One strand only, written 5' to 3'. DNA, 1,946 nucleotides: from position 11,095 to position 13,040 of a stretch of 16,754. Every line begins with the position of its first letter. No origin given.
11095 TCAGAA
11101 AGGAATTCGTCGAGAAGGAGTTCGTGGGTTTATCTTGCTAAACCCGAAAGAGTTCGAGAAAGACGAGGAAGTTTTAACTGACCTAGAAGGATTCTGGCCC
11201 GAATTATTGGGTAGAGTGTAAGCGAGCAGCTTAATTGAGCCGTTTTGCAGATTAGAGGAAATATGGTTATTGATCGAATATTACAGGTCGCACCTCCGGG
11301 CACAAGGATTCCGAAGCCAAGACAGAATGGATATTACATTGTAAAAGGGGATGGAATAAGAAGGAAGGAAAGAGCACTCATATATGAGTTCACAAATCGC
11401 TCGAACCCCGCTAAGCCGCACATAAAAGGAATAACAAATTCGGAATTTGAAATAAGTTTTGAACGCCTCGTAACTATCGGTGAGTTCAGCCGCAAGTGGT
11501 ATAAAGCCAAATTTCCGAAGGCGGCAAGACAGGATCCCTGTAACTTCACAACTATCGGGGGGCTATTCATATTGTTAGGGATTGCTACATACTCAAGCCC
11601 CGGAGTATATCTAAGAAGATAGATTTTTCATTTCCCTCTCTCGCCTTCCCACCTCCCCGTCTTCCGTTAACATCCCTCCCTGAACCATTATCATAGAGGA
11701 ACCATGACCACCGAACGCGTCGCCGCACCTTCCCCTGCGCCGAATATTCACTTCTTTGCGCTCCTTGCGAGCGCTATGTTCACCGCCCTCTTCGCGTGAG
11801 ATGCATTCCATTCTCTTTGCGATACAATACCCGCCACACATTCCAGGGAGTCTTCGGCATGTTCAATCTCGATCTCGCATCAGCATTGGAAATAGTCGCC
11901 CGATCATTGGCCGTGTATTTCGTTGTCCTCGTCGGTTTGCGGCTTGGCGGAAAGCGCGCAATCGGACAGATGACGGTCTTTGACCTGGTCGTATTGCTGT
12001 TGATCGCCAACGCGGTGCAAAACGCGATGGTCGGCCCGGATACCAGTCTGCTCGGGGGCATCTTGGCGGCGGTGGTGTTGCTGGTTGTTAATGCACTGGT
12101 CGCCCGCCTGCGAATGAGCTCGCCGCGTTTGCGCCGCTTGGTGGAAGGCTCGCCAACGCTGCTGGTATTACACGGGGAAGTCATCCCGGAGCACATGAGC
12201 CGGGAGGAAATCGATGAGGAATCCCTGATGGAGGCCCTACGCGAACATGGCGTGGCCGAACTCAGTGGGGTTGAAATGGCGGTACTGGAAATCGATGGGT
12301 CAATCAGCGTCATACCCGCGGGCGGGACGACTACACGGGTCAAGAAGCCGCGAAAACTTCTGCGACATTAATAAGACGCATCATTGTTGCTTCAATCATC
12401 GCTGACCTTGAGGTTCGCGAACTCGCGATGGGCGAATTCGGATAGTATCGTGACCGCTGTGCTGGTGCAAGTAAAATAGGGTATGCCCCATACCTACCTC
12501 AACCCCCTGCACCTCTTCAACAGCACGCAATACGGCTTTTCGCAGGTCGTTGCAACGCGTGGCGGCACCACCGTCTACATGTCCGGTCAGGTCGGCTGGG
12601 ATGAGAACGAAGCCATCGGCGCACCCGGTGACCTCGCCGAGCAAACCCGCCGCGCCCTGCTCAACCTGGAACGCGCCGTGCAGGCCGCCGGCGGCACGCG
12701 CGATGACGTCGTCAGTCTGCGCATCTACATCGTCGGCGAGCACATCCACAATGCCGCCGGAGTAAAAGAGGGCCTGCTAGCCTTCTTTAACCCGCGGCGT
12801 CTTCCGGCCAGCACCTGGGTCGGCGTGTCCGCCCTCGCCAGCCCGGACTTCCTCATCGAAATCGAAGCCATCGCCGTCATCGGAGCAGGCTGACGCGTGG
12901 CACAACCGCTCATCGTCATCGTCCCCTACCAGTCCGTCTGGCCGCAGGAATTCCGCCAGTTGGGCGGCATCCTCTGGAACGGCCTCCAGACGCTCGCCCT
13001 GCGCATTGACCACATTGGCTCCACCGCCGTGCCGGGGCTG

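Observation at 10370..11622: Low-GC two-gene cassette: TIR/NDT-like enzyme domain protein + small hydrophobic-tailed protein, candidate undescribed defence/signalling module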

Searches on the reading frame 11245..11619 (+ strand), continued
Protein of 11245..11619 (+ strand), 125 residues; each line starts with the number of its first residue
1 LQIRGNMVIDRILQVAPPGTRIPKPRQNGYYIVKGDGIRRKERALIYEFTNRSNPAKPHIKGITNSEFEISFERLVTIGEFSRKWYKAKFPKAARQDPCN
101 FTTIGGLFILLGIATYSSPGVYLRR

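Call 85: get_annotated_region(hit=H2, flank=6000)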
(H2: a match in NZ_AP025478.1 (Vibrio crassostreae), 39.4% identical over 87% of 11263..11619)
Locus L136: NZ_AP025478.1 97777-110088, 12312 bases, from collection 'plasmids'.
description: Vibrio crassostreae strain LMG 22240 plasmid p1, complete sequence
organism: Vibrio crassostreae (NCBI taxid 246167)
taxonomy: Bacteria; Pseudomonadota; Gammaproteobacteria; Vibrionales; Vibrionaceae; Vibrio; Vibrio crassostreae
host: -; source: -; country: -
typing (MOB-suite, as given by PLSDB): conjugative; replicon rep_cluster_1317; relaxase MOBF; mating-pair formation MPF_F
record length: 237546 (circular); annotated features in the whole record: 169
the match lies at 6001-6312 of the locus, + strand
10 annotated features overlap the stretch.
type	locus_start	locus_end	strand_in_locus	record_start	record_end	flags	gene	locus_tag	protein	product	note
CDS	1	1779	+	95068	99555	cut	-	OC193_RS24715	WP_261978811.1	Ig-like domain-containing protein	-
CDS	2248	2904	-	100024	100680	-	-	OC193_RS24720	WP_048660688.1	hypothetical protein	-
CDS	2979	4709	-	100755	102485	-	-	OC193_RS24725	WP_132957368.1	hypothetical protein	-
CDS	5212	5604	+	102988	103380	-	-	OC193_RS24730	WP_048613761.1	Rid family detoxifying hydrolase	GO:0008152 - metabolic process [Evidence IEA]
CDS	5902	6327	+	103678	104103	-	-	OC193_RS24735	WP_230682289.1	hypothetical protein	-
CDS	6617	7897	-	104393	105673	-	-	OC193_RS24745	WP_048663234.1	aromatic amino acid transporter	GO:0015801 - aromatic amino acid transport [Evidence IEA]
CDS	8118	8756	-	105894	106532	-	-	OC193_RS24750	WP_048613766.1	ParB/RepB/Spo0J family partition protein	GO:0007059 - chromosome segregation [Evidence IEA]; GO:0043170 - macromolecule metabolic process [Evidence IEA]; ...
CDS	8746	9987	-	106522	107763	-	-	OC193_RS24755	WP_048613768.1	DUF3440 domain-containing protein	-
CDS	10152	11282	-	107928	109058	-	-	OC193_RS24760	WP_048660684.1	carbohydrate porin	GO:0008643 - carbohydrate transport [Evidence IEA]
CDS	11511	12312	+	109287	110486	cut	-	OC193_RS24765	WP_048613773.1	ParA family protein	-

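Call 87: search_dna_similar(query=window:11263-11619:+, collection=phages, mode=protein, max_evalue=0.001, max_rows=10)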
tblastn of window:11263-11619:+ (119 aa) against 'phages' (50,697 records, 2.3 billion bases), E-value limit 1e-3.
No match.

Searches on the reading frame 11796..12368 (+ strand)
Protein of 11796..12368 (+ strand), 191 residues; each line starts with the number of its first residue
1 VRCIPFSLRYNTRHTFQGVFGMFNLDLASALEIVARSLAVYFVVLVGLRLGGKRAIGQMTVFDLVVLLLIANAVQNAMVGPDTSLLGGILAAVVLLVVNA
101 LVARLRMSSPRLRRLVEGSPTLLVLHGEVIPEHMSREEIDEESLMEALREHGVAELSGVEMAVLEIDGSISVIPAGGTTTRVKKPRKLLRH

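Call 3: search_protein_families(library=pfam, proteins=[window:11796-12368:+], max_evalue=1)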
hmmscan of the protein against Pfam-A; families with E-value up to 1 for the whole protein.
window:11796-12368:+ (191 aa): 3 families
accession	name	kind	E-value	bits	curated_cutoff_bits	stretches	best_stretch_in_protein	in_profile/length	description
PF04239.17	DUF421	-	2e-15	56.8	23.6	1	109-177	3-71/129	YetF C-terminal domain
PF20730.2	YetF_N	-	0.0057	16.9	26.5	1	39-102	10-73/76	YetF N-terminal transmembrane domain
PF20059.4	DUF6458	-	0.0072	17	27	1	60-100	6-46/78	Domain of unknown function (DUF6458)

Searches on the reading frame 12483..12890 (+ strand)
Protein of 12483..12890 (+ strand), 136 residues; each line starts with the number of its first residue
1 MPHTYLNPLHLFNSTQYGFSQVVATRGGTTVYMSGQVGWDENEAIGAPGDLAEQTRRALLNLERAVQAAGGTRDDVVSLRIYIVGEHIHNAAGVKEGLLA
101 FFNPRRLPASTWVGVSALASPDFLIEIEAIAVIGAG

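Call 110: search_solved_structures(query=window:12483-12890:+, max_evalue=0.00001)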
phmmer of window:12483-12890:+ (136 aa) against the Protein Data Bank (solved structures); distinct sequences matched with E-value up to 0.00001: 33.
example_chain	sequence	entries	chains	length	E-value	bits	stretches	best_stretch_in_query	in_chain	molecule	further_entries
5v4f_A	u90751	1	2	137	3.5e-23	85.5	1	4-134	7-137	Putative translational inhibitor protein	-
2dyy_A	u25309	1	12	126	7.8e-10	42.3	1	24-131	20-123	UPF0076 protein PH0854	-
1qah_A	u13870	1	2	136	1.3e-09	41.6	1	20-134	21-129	PERCHLORIC ACID SOLUBLE PROTEIN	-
3k0t_A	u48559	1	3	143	4.6e-09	39.8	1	24-133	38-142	Endoribonuclease L-PSP, putative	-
5v4d_A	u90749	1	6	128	4.8e-09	39.8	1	19-131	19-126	Putative translational inhibitor protein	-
3i7t_A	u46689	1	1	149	1.8e-08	37.9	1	45-135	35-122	Putative uncharacterized protein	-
6tcc_A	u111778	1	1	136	2.4e-08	37.5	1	21-134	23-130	ribonuclease UK114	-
6tcd_A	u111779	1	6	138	3.9e-08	36.8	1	20-134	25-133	Ribonuclease UK114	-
3v4d_A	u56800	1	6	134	4.6e-08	36.6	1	25-133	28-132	Aminoacrylate peracid reductase RutC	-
3r0p_A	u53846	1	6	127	7.6e-08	35.9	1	20-133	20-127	L-PSP putative endoribonuclease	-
2cwj_A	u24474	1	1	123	8.5e-08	35.7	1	24-130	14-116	putative endonuclease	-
1xrg_A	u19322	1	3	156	1.1e-07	35.3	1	19-132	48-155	Putative translation initiation inhibitor, yjgF family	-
8qoq_A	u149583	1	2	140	1.6e-07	34.8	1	28-134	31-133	2-iminobutanoate/2-iminopropanoate deaminase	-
3k12_A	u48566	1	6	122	2.1e-07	34.5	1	27-131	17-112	uncharacterized protein A6V7T0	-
8qou_A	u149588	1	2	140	2.3e-07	34.3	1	28-134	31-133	2-iminobutanoate/2-iminopropanoate deaminase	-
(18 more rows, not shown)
